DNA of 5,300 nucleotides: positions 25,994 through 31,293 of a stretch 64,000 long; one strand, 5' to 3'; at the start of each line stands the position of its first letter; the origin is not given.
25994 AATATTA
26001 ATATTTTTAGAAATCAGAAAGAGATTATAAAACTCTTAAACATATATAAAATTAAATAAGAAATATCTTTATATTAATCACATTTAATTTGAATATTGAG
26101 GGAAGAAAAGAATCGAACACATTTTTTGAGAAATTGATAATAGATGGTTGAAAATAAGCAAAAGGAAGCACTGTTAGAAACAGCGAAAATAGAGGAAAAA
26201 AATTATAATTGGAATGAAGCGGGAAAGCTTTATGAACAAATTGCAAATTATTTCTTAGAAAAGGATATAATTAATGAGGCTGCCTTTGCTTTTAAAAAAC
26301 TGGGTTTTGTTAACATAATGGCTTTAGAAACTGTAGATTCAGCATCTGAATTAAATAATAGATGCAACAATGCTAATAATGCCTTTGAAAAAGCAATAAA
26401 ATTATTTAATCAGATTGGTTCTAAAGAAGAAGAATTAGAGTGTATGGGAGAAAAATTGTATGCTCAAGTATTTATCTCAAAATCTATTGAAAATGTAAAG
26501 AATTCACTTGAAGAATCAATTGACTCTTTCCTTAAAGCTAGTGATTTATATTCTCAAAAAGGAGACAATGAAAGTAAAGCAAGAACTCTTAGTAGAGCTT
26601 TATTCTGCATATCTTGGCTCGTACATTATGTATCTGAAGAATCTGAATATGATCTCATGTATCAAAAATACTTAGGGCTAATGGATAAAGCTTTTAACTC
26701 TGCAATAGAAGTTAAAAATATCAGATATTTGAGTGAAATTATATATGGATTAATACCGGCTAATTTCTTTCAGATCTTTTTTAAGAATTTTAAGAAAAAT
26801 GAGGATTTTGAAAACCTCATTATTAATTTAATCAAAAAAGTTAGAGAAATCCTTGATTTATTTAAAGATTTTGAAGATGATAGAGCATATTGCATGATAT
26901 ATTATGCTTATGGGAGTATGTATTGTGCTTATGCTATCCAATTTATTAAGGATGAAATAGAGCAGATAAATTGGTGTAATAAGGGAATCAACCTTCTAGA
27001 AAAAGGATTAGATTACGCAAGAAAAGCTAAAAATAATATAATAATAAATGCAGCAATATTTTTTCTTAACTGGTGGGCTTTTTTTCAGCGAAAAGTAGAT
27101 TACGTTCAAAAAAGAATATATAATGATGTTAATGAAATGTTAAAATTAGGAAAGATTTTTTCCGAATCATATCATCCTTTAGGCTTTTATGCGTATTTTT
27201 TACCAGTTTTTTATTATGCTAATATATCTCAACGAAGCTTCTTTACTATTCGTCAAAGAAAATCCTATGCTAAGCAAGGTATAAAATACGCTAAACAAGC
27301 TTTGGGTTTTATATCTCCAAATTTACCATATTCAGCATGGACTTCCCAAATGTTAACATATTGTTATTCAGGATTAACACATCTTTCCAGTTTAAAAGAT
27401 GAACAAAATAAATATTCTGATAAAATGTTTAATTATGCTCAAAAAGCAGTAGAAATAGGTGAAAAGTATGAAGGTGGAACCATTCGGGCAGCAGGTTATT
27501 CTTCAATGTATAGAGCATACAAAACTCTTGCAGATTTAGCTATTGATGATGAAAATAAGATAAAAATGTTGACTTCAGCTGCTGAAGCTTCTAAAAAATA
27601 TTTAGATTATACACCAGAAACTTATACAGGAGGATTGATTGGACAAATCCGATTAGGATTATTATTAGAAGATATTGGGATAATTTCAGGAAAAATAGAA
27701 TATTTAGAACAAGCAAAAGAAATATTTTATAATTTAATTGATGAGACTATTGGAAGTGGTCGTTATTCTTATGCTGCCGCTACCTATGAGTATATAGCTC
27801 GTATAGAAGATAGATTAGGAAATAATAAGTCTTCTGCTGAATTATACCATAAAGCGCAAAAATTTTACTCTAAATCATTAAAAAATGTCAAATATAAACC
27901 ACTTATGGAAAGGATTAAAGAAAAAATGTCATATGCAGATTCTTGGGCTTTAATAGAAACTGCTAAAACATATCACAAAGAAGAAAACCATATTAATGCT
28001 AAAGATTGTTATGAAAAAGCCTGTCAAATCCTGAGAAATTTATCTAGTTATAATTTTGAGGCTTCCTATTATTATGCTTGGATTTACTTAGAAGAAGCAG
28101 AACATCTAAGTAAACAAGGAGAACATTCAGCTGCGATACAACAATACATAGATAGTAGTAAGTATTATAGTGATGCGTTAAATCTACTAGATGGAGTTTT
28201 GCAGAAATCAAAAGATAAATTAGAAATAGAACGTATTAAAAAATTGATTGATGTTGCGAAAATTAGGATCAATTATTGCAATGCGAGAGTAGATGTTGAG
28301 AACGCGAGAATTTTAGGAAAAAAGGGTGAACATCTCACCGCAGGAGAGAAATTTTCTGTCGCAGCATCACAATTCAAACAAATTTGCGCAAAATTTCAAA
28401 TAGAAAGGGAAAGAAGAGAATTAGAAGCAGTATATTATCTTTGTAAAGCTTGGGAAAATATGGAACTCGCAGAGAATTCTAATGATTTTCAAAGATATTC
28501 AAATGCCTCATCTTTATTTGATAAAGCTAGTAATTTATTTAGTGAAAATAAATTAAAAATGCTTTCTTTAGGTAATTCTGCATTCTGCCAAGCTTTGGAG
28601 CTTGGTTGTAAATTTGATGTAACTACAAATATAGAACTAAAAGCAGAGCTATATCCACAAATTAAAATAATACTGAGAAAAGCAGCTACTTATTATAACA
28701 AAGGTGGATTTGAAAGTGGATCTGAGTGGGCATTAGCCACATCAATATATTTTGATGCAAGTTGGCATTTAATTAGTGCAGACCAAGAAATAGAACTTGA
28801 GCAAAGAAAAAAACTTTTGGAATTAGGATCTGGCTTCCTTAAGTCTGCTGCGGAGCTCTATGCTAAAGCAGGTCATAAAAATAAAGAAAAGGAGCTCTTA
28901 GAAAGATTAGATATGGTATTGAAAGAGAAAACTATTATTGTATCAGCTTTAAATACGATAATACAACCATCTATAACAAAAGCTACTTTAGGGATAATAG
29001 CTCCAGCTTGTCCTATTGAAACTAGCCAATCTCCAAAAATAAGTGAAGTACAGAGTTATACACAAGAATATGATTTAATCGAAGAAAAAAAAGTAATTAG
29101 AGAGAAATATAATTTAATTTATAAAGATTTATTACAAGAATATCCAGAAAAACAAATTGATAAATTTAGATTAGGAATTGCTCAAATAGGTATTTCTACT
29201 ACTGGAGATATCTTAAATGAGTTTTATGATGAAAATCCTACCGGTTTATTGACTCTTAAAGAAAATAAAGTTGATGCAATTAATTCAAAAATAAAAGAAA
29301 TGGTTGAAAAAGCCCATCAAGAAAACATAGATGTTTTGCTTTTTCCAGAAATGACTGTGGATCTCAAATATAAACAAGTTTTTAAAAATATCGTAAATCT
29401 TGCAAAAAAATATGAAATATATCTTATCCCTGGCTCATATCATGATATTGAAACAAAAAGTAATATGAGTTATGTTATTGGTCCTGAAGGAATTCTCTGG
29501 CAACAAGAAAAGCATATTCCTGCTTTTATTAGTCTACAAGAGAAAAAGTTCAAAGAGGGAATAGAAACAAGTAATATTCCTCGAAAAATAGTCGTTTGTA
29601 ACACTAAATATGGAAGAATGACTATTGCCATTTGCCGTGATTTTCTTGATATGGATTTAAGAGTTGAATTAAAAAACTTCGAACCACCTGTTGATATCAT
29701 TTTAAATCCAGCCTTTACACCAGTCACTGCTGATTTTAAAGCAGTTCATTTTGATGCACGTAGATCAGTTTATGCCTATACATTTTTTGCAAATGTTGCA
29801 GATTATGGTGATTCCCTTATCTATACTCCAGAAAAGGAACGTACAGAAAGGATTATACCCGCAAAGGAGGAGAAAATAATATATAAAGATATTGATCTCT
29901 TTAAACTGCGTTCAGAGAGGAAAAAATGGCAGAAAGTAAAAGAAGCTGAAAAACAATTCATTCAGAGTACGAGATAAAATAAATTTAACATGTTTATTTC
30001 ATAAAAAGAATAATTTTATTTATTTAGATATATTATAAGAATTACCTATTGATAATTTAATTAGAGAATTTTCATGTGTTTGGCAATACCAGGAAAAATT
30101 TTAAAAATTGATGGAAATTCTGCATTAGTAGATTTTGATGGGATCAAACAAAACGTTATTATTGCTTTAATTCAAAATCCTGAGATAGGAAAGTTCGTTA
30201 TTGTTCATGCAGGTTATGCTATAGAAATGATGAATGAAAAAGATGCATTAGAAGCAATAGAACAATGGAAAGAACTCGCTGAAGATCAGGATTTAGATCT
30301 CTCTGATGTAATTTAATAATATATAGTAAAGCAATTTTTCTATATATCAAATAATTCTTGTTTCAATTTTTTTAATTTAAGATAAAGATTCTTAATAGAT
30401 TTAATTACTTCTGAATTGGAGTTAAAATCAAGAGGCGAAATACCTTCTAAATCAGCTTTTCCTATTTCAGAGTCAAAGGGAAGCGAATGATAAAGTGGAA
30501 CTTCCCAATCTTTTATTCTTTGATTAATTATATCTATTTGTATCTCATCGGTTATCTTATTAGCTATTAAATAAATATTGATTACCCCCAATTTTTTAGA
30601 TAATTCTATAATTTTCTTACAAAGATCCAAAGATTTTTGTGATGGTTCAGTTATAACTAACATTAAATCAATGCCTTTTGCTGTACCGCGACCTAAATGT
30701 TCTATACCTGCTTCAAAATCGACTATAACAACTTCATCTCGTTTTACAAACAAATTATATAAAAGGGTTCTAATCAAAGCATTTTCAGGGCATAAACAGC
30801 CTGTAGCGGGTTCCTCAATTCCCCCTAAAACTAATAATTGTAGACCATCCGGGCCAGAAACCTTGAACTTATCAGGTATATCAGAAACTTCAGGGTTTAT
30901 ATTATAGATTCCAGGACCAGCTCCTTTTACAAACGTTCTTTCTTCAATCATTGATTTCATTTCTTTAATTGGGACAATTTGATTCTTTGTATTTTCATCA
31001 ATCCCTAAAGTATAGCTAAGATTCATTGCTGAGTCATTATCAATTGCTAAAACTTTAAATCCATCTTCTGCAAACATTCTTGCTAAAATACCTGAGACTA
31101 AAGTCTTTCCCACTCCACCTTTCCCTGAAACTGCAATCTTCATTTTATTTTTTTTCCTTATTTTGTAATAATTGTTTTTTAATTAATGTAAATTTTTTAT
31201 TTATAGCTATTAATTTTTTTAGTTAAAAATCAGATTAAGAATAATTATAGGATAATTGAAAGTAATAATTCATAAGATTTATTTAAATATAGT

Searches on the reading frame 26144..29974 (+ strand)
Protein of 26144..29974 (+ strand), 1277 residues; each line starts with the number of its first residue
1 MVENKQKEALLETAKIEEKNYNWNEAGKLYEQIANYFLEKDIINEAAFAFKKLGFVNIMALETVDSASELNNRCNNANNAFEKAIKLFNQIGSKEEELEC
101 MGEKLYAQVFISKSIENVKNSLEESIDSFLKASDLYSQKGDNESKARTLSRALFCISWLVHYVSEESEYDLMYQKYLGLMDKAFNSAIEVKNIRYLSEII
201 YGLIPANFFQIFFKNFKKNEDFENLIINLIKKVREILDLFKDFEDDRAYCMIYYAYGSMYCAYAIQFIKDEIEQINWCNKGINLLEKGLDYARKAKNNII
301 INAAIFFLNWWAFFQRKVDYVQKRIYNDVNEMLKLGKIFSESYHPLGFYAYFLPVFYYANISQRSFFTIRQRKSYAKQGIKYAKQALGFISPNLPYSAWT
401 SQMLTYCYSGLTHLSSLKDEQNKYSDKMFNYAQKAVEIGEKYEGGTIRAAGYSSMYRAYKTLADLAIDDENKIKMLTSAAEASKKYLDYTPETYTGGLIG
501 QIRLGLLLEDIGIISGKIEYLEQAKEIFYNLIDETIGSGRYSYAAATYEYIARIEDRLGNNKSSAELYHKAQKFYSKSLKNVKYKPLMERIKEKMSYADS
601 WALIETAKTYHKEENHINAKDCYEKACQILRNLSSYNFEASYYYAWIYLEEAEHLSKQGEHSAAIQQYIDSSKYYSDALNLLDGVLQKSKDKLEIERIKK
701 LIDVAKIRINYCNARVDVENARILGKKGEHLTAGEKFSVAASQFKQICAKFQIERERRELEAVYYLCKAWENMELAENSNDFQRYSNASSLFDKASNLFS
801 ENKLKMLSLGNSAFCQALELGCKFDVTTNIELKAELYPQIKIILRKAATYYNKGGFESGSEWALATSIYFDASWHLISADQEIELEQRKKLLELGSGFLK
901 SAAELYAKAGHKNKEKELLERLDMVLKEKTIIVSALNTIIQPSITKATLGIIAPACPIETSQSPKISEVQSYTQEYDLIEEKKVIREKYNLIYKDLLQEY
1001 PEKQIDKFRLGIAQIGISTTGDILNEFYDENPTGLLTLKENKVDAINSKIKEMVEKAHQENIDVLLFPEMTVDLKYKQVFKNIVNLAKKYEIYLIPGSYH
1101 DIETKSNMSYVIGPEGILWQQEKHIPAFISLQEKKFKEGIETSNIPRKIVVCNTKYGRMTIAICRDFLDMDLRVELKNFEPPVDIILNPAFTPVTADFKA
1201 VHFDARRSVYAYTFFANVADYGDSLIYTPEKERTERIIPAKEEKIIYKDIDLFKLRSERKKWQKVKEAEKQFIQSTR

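Call 44: search_protein_families(library=pfam, proteins=[window:26144-29974:+], max_evalue=0.0001)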
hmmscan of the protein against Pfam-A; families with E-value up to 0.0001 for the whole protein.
window:26144-29974:+ (1277 aa): 1 family
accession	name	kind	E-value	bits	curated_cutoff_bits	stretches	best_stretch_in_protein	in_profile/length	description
PF00795.27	CN_hydrolase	-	1.1e-05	25.4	23.2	1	1044-1257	15-253/256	Carbon-nitrogen hydrolase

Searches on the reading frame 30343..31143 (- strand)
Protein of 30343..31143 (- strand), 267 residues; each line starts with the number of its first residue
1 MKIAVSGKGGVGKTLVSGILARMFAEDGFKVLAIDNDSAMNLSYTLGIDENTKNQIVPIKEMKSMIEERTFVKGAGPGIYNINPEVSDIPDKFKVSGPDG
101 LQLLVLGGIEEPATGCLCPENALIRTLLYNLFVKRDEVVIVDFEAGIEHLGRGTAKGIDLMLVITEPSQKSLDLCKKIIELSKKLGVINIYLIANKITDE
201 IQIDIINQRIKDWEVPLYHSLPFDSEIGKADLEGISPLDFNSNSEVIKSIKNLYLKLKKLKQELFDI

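Call 44: search_protein_families(library=pfam, proteins=[window:30343-31143:-], max_evalue=0.0001)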
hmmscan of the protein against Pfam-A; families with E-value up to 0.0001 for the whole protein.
window:30343-31143:- (267 aa): 5 families
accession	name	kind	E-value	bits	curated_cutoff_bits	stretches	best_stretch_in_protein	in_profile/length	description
PF01656.29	CbiA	-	3.6e-17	62.9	25.4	1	3-235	2-123/125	CobQ/CobB/MinD/ParA nucleotide binding domain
PF13614.12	AAA_31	-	6.5e-11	42.9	27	1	7-59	9-62/177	AAA domain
PF10609.15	ParA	-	1.5e-09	38.1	27.1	1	5-61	9-70/246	NUBPL iron-transfer P-loop NTPase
PF00142.24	Fer4_NifH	-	9.4e-09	35.6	25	0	1-41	1-41/271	4Fe-4S iron sulfur cluster binding proteins, NifH/frxC family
PF02374.21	ArsA_ATPase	-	6.5e-08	32.6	24.3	1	3-55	4-56/305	Anion-transporting ATPase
